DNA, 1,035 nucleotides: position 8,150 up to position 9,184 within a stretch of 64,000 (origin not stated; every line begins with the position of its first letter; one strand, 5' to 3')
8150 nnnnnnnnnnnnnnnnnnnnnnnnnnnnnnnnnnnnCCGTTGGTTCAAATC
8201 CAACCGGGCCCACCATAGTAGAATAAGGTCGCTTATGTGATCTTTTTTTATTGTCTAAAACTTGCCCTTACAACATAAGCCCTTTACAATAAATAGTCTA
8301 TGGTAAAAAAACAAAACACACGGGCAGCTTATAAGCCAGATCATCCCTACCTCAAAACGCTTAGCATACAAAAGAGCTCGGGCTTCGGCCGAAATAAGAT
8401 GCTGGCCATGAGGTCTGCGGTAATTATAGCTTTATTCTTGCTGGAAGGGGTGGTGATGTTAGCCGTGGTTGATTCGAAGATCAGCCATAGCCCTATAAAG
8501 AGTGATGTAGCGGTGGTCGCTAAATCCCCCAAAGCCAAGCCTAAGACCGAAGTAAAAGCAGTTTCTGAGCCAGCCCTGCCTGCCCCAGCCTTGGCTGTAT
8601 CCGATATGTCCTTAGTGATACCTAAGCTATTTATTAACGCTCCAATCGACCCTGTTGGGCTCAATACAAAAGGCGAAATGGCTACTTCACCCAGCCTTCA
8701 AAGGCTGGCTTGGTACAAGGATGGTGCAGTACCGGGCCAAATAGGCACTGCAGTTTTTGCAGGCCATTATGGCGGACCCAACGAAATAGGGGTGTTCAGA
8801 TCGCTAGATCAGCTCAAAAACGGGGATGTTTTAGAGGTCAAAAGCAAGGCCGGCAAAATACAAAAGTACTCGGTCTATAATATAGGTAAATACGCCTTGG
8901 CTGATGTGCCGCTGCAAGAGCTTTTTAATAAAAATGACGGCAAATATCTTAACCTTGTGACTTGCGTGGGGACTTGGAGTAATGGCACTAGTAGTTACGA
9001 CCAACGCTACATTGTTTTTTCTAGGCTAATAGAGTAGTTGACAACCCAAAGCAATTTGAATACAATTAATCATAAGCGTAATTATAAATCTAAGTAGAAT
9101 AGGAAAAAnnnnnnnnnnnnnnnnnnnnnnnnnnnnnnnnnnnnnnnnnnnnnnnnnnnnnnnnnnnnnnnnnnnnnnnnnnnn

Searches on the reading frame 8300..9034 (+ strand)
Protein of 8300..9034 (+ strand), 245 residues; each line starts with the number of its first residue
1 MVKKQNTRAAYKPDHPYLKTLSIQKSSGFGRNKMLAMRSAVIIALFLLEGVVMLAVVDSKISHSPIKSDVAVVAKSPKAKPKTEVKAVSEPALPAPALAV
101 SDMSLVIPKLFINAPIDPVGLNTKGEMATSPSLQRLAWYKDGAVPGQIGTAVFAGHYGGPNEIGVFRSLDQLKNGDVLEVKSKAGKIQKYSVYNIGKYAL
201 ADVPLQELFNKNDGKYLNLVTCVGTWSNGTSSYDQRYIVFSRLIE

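Call 4: search_protein_families(library=pfam, proteins=[window:8300-9034:+], max_evalue=1)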
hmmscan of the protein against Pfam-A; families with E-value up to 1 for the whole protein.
window:8300-9034:+ (245 aa): 1 family
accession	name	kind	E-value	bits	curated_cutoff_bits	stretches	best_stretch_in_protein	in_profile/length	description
PF04203.18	Sortase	-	8e-19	68.1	26.6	1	105-243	1-124/125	Sortase domain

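Call 5: search_protein_families(library=ncbifam, proteins=[window:8300-9034:+], max_evalue=1)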
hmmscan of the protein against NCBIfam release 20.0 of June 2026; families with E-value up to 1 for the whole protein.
window:8300-9034:+ (245 aa): 7 families
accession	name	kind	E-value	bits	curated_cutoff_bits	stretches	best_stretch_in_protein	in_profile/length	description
NF033748.1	class_F_sortase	subfamily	2.2e-30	105.4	166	1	101-243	10-154/155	class F sortase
NF033747.1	class_E_sortase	subfamily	1.5e-08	34.8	160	1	134-243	98-205/211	class E sortase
TIGR03784.1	marine_sortase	equivalog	2.9e-07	30.3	158.25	1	139-239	81-172/174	class GN sortase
TIGR01076.1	sortase_fam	subfamily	5.8e-07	29.4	39.35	1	134-239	25-123/136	sortase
NF033746.1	class_D_sortase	subfamily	1.3e-06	28.2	165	1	136-244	37-134/135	class D sortase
NF058671.1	sortase_SrtD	exception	6.2e-06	26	140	1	137-240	92-184/187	class D sortase, LPxTATN-specific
NF033745.1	class_C_sortase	subfamily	2.7e-05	24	160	1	146-228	132-210/220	class C sortase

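Call 19: find_related_loci(query=window:8300-9034:+, collection=genome_contigs, flank=6000)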
Query window:8300-9034:+ (245 aa) in genome_contigs; peptide patterns used: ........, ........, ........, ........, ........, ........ (x = any residue, [..] = any of these).
141 stretches matched a pattern; 2 encode a relative of the query (tblastn E <= 1e-3); 2 distinct loci.
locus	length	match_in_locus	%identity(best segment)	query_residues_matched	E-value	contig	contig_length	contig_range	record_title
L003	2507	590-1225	48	32-244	2e-66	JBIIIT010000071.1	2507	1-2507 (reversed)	MAG: Candidatus Saccharimonadia bacterium isolate ME2001-09-10pf_3300042914_group1_bin219 Rohwer_bin1540_scaffold_81053_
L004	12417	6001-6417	41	105-243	3e-32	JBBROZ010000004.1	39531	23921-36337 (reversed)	MAG: Patescibacteria group bacterium isolate La1_metabat2.361 LA1C_B2.361_k141_1934793L_39531_cov_9.0021, whole genome s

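Call 24: find_related_loci(query=A3, collection=metagenome_contigs, flank=5000)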
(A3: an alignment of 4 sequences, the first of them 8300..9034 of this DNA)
Query A3 (245 aa) in metagenome_contigs; peptide patterns used: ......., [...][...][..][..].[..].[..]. (x = any residue, [..] = any of these).
516 stretches matched a pattern; 3 encode a relative of the query (tblastn E <= 1e-3); 3 distinct loci.
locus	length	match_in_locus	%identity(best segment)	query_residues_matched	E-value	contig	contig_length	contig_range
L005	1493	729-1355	55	31-243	1e-85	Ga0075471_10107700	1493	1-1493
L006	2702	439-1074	48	32-244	4e-67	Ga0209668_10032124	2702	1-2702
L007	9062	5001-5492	32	85-244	2e-24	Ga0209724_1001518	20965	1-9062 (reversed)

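Call 30: find_homologous_proteins(query=window:8300-9034:+, max_evalue=1e-10)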
Query window:8300-9034:+ (245 aa): 32 proteins with E <= 1e-10 among 698 candidates.
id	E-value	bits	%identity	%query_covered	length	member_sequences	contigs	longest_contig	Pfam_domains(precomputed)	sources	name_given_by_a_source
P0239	3.0e-152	523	98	100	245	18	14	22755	PF04203.19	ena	-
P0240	9.2e-88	312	98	58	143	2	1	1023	PF04203.19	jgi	jgi:LPXTG-site transpeptidase (sortase) family protein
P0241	3.9e-85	303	52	100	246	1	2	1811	PF04203.19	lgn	-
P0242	2.7e-83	297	56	100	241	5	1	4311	PF04203.19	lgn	-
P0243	5.5e-82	293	55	99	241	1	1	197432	PF04203.19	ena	-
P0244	1.4e-81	292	54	100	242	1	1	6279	PF04203.19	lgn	-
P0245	1.6e-81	292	54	100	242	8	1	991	PF04203.19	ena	-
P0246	5.2e-81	290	53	100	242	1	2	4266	PF04203.19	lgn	-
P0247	1.3e-80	289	53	100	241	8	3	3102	PF04203.19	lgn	-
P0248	1.4e-80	289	56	95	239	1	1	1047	PF04203.19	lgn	-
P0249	7.0e-80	286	54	99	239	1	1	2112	PF04203.19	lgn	-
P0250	3.3e-78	281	54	100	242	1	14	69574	PF04203.19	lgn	-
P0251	7.5e-78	280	55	95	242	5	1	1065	PF04203.19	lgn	-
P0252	8.5e-78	279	52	100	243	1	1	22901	PF04203.19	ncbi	-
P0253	3.0e-77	278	54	95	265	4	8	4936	PF04203.19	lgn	-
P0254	5.3e-77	277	55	94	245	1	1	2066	PF04203.19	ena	-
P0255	7.9e-77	276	55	97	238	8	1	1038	PF04203.19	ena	-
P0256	6.9e-76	273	58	87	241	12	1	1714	PF04203.19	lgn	-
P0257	3.1e-75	271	52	99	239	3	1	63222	PF04203.19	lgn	-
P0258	9.2e-75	269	53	95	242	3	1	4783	PF04203.19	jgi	jgi:LPXTG-site transpeptidase (sortase) family protein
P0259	3.2e-74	268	51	99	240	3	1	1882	PF04203.19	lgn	-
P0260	3.7e-73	264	55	87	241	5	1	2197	PF04203.19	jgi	jgi:hypothetical protein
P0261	8.4e-73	263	52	99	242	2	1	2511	PF04203.19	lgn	-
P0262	5.4e-72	260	55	95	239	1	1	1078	PF04203.19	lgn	-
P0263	5.9e-72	260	54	95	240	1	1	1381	PF04203.19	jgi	jgi:LPXTG-site transpeptidase (sortase) family protein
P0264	5.7e-67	244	55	84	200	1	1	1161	PF04203.19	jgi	jgi:LPXTG-site transpeptidase (sortase) family protein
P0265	1.2e-65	240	52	89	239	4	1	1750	PF04203.19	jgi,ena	-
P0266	1.7e-65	239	48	99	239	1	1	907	PF04203.19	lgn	-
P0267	2.0e-65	239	53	87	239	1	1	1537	PF04203.19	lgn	-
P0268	3.9e-62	228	51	90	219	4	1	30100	PF04203.19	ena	-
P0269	2.7e-57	212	48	87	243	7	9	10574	PF04203.19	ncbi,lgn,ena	-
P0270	9.0e-53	198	43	90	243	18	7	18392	PF04203.19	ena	-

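Call 31: find_encoding_contigs(protein=P0239, flank=4000, max_places=10)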
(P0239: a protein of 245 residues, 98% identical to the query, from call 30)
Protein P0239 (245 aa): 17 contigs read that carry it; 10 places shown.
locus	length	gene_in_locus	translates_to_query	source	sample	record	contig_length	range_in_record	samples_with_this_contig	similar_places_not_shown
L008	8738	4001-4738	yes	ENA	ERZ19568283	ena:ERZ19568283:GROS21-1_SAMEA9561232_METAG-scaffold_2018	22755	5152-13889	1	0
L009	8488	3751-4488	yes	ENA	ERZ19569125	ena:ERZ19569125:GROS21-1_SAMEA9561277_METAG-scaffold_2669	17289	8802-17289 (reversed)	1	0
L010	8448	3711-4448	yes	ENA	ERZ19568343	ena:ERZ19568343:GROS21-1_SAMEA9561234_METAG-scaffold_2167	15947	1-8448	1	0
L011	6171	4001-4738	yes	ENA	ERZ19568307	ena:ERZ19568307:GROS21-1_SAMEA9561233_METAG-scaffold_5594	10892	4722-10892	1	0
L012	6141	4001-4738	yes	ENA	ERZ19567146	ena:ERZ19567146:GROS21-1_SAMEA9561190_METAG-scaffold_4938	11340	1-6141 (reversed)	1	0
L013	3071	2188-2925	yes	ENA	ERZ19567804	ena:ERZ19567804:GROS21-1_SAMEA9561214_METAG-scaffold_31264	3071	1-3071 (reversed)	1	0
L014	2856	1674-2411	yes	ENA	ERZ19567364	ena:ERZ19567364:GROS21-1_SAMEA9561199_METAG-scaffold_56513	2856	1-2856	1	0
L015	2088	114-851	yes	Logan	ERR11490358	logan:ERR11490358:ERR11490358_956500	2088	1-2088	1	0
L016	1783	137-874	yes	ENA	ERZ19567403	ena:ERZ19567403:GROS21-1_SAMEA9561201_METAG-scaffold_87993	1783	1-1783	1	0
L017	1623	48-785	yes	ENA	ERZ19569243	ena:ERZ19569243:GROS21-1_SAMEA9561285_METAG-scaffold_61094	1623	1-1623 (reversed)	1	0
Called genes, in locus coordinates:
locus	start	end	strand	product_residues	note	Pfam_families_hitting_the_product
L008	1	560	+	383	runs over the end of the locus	PF00390:malic, PF03949:Malic_M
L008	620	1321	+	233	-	PF13828:DUF4190, PF27226:AF_1845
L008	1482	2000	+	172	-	-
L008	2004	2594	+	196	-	-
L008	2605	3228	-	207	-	PF01726:LexA_DNA_bind, PF00717:Peptidase_S24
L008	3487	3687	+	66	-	-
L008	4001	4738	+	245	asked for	PF04203:Sortase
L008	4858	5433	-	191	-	-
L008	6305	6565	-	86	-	-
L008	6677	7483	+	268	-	-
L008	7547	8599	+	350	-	PF00149:Metallophos (faint), PF12850:Metallophos_2 (faint)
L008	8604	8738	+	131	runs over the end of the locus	PF04977:DivIC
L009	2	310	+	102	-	?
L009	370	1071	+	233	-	PF13828:DUF4190, PF27226:AF_1845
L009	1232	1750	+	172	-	-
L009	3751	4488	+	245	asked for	PF04203:Sortase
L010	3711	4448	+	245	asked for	PF04203:Sortase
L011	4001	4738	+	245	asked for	PF04203:Sortase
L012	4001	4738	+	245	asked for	PF04203:Sortase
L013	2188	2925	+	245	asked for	PF04203:Sortase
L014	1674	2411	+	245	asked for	PF04203:Sortase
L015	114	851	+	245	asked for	PF04203:Sortase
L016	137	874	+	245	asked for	PF04203:Sortase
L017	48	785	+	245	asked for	PF04203:Sortase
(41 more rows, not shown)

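Call 32: find_encoding_contigs(protein=P0243, flank=5000, max_places=2)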
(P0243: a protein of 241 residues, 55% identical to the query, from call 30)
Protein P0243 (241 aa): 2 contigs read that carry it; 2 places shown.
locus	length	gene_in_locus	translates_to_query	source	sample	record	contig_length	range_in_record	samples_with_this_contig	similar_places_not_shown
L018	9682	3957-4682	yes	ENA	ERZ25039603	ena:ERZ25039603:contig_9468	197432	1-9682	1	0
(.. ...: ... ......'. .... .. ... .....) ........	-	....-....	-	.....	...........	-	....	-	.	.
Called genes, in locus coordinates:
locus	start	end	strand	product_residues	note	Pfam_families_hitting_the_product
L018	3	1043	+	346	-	?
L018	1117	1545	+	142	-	PF00383:dCMP_cyt_deam_1, PF14437:MafB19-deam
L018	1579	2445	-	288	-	PF01978:TrmB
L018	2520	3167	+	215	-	PF01180:DHO_dh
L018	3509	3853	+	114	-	-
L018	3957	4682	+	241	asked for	PF04203:Sortase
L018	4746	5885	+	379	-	PF26549:Tricorn_N, PF07676:PD40 (weak)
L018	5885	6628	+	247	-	PF13828:DUF4190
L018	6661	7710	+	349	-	PF00149:Metallophos (weak), PF12850:Metallophos_2 (faint)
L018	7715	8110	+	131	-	PF04977:DivIC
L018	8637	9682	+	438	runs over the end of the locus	PF01171:ATP_bind_3, PF11734:TilS_C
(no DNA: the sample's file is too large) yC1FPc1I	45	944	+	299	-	PF01180:DHO_dh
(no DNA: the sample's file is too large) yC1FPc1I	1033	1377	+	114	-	-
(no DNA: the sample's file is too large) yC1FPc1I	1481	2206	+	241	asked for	PF04203:Sortase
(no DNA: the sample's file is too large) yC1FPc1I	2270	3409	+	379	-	PF26549:Tricorn_N, PF07676:PD40 (weak)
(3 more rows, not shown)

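Call 33: find_encoding_contigs(protein=P0250, flank=5000, max_places=3)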
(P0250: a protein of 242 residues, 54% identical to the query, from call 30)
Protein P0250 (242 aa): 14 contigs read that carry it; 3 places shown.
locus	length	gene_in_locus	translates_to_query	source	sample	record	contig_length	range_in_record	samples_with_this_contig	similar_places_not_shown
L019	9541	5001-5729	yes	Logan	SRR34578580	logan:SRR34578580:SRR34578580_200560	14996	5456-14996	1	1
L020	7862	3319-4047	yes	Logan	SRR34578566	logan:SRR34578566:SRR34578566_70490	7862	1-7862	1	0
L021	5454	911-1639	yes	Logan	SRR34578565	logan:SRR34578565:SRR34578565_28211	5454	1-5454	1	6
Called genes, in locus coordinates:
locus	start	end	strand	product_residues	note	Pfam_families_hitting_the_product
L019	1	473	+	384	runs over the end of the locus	PF00390:malic, PF03949:Malic_M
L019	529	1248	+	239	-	PF13828:DUF4190, PF27226:AF_1845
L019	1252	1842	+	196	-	-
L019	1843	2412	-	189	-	PF06042:NTP_transf_6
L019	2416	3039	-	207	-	PF01726:LexA_DNA_bind, PF00717:Peptidase_S24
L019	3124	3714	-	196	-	-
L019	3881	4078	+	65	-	-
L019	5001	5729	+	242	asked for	PF04203:Sortase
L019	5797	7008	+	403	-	PF07676:PD40 (faint), PF26549:Tricorn_N (weak)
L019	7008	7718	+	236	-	PF13828:DUF4190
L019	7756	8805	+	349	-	PF00149:Metallophos (weak), PF12850:Metallophos_2 (faint)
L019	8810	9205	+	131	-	PF04977:DivIC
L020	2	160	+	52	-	?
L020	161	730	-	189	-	PF06042:NTP_transf_6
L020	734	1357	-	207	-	PF01726:LexA_DNA_bind, PF00717:Peptidase_S24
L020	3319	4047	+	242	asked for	PF04203:Sortase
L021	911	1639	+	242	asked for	PF04203:Sortase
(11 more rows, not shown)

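Call 34: find_encoding_contigs(protein=P0257, flank=5000, max_places=2)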
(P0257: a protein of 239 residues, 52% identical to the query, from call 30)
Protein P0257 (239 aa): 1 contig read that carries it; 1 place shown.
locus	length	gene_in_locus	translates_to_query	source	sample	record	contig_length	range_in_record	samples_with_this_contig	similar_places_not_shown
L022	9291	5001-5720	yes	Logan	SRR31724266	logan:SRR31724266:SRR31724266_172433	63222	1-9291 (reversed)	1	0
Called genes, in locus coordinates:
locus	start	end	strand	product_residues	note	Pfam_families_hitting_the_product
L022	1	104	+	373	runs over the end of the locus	PF03583:LIP, PF12146:Hydrolase_4 (weak)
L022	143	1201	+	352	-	PF01594:AI-2E_transport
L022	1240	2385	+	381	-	PF00390:malic, PF00208:ELFV_dehydrog (weak), PF03949:Malic_M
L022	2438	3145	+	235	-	PF13828:DUF4190, PF27226:AF_1845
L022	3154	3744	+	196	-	-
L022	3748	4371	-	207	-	PF01726:LexA_DNA_bind, PF00717:Peptidase_S24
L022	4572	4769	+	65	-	-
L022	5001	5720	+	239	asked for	PF04203:Sortase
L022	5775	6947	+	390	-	PF26549:Tricorn_N (faint)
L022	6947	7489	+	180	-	-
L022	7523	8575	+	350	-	PF00149:Metallophos, PF12850:Metallophos_2 (faint)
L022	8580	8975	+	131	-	PF04977:DivIC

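Call 55: search_protein_families(library=ncbifam, proteins=[L018:3957-4679:+, L004:5923-6435:+], max_evalue=0.01)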
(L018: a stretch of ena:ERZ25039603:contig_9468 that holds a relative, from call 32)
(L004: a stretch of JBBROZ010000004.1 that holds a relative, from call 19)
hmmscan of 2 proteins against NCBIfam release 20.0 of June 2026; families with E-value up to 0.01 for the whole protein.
L018:3957-4679:+ (241 aa): 7 families
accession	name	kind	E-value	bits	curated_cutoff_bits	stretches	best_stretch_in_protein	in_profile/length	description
NF033748.1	class_F_sortase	subfamily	2e-32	112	166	1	99-239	12-154/155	class F sortase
NF033747.1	class_E_sortase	subfamily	1.4e-10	41.3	160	1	82-240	55-206/211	class E sortase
TIGR01076.1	sortase_fam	subfamily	5.8e-09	35.9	39.35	1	100-236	2-124/136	sortase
NF033745.1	class_C_sortase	subfamily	5.5e-08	32.8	160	1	142-224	132-210/220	class C sortase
TIGR03784.1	marine_sortase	equivalog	1e-07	31.7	158.25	1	133-235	79-172/174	class GN sortase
NF058671.1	sortase_SrtD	exception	2.6e-06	27.3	140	1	48-218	15-168/187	class D sortase, LPxTATN-specific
NF033746.1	class_D_sortase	subfamily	3.2e-06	27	165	1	124-219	28-115/135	class D sortase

L004:5923-6435:+ (171 aa): 6 families
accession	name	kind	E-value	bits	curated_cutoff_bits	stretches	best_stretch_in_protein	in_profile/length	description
NF033748.1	class_F_sortase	subfamily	1.7e-34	118.7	166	1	16-164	3-153/155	class F sortase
NF033747.1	class_E_sortase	subfamily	7.8e-08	32.4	160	1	17-168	64-208/211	class E sortase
TIGR03784.1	marine_sortase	equivalog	6.6e-06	25.9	158.25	1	59-149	79-161/174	class GN sortase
NF033746.1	class_D_sortase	subfamily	7.1e-06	25.9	165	1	53-153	32-123/135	class D sortase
NF058671.1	sortase_SrtD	exception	2.8e-05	23.9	140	1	57-147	90-171/187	class D sortase, LPxTATN-specific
TIGR01076.1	sortase_fam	subfamily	0.00013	21.8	39.35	1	58-158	27-127/136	sortase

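Call 56: find_encoding_contigs(protein=P0252, flank=3500, max_places=1)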
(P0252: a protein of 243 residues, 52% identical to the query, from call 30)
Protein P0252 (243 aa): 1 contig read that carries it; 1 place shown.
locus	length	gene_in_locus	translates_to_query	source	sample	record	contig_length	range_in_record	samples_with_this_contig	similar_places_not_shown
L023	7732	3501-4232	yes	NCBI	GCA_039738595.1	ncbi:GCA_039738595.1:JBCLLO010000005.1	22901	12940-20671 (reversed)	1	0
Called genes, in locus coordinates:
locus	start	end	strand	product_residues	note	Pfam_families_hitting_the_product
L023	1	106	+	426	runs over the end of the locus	PF03583:LIP, PF00326:Peptidase_S9 (faint), PF12146:Hydrolase_4 (weak)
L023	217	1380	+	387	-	PF00390:malic, PF03949:Malic_M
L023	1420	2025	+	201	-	-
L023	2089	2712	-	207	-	PF01726:LexA_DNA_bind, PF00717:Peptidase_S24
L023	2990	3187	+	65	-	-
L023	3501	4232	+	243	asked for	PF04203:Sortase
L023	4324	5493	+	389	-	PF07676:PD40 (faint), PF26549:Tricorn_N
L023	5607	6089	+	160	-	-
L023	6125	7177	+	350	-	PF00149:Metallophos (weak), PF12850:Metallophos_2 (faint)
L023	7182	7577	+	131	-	PF04977:DivIC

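Call 57: find_encoding_contigs(protein=P0268, flank=3500, max_places=1)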
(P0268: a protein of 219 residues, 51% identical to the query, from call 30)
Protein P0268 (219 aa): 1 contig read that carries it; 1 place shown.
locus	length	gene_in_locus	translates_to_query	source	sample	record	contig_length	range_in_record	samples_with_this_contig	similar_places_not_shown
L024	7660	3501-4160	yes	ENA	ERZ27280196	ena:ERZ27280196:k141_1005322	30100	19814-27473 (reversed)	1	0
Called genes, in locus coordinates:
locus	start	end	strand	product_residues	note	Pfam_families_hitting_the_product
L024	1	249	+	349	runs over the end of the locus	PF01594:AI-2E_transport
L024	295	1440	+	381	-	PF00390:malic, PF00208:ELFV_dehydrog (weak), PF03949:Malic_M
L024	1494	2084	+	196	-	-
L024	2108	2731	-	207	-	PF01726:LexA_DNA_bind, PF00717:Peptidase_S24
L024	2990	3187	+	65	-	-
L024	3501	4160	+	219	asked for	PF04203:Sortase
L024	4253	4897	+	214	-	PF08450:SGL (faint), PF24684:Vgb_lyase, PF07494:Reg_prop (faint)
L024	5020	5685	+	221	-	PF13828:DUF4190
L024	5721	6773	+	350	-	PF00149:Metallophos (faint), PF12850:Metallophos_2 (faint)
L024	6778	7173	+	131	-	PF04977:DivIC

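Call 58: find_encoding_contigs(protein=P0270, flank=3500, max_places=2)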
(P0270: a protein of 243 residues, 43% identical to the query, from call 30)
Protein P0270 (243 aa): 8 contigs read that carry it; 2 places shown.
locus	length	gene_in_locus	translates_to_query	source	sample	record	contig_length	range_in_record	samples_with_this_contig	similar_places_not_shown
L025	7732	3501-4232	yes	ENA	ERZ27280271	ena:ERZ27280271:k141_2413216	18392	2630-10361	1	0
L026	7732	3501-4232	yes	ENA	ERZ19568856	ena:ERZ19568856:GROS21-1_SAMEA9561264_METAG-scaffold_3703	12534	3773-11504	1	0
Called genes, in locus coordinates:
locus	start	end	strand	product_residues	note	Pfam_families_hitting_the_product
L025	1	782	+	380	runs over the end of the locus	PF00390:malic, PF03949:Malic_M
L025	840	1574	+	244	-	PF13828:DUF4190, PF27226:AF_1845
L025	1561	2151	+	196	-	-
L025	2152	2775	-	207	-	PF01726:LexA_DNA_bind, PF00717:Peptidase_S24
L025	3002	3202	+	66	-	-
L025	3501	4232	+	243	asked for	PF04203:Sortase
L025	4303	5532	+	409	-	PF26549:Tricorn_N (weak)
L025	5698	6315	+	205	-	PF04203:Sortase (weak)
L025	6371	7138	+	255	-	-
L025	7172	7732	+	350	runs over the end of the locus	PF00149:Metallophos (weak), PF12850:Metallophos_2 (faint)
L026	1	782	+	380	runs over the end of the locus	PF00390:malic, PF03949:Malic_M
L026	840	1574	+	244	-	PF13828:DUF4190, PF27226:AF_1845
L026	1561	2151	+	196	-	-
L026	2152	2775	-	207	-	PF01726:LexA_DNA_bind, PF00717:Peptidase_S24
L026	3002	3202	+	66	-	-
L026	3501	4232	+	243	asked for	PF04203:Sortase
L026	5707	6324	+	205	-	PF04203:Sortase (weak)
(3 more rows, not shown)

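Call 59: find_encoding_contigs(protein=P0269, flank=3500, max_places=2)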
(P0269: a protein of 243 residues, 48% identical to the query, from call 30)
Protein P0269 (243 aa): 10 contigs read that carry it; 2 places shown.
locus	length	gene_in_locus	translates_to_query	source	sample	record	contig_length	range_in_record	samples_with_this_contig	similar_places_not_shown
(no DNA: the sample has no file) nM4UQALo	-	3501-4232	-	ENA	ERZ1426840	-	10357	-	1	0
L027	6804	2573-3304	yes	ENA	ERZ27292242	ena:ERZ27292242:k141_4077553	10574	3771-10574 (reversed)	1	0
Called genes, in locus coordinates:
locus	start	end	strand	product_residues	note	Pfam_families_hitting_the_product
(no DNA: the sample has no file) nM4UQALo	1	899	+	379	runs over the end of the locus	PF00390:malic, PF03949:Malic_M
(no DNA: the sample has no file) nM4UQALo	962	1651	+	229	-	PF13828:DUF4190, PF27226:AF_1845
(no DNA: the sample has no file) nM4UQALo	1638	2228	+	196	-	-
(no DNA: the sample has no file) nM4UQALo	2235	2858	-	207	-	PF01726:LexA_DNA_bind, PF00717:Peptidase_S24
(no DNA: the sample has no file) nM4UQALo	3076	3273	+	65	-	-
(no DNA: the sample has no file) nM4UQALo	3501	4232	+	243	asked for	PF04203:Sortase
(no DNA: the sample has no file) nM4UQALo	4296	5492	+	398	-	PF26550:Tricorn_2nd (faint), PF26549:Tricorn_N, PF07676:PD40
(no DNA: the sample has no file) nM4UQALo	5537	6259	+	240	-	PF04203:Sortase (weak)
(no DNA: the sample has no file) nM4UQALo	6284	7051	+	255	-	-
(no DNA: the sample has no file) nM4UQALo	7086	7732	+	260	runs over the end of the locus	?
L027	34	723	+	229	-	PF13828:DUF4190, PF27226:AF_1845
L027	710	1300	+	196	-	-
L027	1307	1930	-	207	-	PF01726:LexA_DNA_bind, PF00717:Peptidase_S24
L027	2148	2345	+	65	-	-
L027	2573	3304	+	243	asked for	PF04203:Sortase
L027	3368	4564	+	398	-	PF26549:Tricorn_N, PF07676:PD40 (weak)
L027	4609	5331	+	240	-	PF04203:Sortase (weak)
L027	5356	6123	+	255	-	-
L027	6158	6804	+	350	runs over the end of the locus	PF00149:Metallophos (weak), PF12850:Metallophos_2 (faint)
